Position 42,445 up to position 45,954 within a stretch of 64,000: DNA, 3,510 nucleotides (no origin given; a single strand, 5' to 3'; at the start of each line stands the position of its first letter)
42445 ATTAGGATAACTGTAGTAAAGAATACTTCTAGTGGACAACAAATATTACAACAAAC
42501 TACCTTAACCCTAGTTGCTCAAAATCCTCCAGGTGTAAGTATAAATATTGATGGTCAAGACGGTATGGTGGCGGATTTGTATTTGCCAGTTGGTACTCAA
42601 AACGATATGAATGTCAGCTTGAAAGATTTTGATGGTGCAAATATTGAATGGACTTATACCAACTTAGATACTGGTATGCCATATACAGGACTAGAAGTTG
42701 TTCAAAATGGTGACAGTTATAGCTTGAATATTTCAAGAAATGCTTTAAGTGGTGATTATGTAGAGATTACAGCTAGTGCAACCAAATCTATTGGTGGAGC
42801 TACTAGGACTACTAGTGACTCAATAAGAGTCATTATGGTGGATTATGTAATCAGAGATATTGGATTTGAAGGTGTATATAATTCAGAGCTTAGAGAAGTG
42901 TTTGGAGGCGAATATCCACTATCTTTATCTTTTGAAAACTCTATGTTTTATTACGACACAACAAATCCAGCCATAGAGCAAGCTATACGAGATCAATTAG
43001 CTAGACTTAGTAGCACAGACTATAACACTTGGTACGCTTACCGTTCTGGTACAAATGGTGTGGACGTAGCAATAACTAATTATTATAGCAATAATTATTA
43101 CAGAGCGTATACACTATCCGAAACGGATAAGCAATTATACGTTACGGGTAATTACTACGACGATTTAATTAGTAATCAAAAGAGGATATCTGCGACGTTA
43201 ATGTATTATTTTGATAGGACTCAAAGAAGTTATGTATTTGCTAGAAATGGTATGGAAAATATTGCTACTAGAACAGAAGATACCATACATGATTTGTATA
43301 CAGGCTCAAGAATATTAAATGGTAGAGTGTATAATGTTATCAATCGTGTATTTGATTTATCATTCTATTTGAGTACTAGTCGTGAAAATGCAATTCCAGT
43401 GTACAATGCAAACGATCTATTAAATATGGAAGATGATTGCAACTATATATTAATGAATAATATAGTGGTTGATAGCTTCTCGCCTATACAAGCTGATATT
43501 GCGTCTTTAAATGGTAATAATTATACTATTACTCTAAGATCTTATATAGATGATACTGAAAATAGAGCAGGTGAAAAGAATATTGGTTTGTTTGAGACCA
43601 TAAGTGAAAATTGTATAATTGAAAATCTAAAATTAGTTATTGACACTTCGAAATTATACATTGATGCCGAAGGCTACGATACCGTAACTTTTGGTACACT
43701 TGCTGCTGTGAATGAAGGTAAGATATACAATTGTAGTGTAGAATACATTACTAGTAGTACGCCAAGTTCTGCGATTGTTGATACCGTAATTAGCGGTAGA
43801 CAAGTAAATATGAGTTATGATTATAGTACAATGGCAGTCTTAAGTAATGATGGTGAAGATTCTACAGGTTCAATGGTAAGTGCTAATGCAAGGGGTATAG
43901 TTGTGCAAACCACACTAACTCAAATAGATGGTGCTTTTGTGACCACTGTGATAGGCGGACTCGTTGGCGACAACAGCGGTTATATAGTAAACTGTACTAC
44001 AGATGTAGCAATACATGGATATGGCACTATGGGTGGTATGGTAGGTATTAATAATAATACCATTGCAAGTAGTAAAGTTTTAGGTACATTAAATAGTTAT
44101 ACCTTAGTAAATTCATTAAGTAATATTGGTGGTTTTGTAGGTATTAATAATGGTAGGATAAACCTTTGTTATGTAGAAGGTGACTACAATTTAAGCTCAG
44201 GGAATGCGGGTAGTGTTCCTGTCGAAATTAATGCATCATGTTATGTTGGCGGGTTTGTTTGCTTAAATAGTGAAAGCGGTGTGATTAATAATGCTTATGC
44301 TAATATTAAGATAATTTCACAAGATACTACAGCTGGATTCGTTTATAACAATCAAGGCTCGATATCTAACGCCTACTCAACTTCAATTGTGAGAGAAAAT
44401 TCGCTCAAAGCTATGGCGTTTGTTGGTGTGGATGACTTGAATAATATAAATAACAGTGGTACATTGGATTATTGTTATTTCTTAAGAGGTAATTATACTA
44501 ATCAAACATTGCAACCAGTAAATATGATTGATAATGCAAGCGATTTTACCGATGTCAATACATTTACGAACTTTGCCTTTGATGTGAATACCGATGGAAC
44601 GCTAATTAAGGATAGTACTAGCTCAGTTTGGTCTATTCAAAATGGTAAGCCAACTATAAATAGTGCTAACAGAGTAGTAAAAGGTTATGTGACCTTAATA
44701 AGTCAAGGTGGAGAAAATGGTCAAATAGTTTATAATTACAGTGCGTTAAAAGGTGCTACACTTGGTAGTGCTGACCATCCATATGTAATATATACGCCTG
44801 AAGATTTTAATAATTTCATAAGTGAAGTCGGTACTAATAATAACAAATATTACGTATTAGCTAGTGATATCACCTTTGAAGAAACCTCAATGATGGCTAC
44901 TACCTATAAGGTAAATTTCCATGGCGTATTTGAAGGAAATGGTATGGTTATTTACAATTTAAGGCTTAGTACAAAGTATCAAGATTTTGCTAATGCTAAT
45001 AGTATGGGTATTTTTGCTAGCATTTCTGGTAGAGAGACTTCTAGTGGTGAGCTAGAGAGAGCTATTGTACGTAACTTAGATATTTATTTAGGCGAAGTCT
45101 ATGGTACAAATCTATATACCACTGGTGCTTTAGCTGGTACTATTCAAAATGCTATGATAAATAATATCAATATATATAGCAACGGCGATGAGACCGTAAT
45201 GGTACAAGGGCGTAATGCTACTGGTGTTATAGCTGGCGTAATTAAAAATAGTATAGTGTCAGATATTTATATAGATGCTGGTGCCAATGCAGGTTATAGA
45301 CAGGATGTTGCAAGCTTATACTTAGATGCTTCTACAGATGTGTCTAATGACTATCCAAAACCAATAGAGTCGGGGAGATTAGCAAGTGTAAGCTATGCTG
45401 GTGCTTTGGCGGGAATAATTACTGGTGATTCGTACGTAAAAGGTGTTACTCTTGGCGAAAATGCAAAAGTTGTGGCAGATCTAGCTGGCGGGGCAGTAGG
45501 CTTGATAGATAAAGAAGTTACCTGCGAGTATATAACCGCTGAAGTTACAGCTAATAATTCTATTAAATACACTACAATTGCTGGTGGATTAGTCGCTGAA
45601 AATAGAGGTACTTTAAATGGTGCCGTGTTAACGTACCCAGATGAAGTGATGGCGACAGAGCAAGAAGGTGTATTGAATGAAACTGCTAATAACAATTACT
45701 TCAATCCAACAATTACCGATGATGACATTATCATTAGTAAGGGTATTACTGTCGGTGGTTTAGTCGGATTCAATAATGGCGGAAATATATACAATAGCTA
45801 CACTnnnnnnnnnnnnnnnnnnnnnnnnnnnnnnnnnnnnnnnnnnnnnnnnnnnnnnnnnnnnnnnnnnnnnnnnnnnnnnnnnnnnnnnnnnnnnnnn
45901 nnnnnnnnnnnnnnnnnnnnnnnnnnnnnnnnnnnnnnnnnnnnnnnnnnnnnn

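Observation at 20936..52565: Two tandem paralogous giant lipoprotein genes (5,084 and 5,343 aa) fill half the window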

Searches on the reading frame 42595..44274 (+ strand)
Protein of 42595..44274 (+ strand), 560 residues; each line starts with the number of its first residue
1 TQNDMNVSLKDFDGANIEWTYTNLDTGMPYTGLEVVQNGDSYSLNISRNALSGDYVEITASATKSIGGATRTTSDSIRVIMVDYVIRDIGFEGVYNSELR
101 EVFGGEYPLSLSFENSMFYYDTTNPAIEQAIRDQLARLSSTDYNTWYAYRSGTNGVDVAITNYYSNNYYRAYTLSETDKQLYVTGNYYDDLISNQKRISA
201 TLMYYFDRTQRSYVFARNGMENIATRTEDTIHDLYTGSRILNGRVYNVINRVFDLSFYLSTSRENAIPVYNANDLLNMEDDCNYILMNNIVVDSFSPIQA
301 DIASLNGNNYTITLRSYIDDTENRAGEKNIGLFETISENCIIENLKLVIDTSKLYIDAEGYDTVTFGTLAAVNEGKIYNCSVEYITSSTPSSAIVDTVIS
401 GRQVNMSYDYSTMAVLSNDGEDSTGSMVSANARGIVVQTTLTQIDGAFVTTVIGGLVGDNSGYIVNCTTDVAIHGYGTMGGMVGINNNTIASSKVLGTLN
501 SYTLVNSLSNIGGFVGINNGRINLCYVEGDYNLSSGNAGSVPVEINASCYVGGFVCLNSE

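Call 28: search_protein_families(library=pfam, proteins=[window:42595-44274:+], max_evalue=5)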
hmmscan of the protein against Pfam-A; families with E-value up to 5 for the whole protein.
window:42595-44274:+ (560 aa): 1 family
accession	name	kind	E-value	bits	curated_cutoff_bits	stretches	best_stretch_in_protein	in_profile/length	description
PF07581.17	Glug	-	0.087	13.7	20.5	1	509-530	3-26/28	The GLUG motif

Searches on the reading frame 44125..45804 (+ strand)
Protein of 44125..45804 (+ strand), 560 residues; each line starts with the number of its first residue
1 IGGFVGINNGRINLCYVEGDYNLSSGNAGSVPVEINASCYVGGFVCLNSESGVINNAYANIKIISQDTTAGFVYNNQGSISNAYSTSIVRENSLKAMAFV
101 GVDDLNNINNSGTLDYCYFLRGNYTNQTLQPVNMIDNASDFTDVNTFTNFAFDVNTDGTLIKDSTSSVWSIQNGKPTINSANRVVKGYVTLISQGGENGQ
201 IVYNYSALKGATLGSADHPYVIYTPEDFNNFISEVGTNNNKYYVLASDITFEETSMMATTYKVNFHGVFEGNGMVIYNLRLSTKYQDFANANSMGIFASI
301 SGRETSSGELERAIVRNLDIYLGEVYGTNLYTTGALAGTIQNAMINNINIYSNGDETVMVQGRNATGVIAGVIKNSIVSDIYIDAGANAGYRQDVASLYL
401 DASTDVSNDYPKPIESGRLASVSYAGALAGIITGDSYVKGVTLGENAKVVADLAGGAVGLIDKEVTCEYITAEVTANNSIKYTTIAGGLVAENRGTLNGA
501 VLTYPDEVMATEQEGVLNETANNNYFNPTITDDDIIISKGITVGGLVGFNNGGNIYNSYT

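Call 28: search_protein_families(library=pfam, proteins=[window:44125-45804:+], max_evalue=5)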
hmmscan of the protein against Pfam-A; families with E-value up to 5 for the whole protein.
window:44125-45804:+ (560 aa): 1 family
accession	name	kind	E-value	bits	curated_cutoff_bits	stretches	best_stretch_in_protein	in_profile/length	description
PF07581.17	Glug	-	0.047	14.6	20.5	2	38-63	2-27/28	The GLUG motif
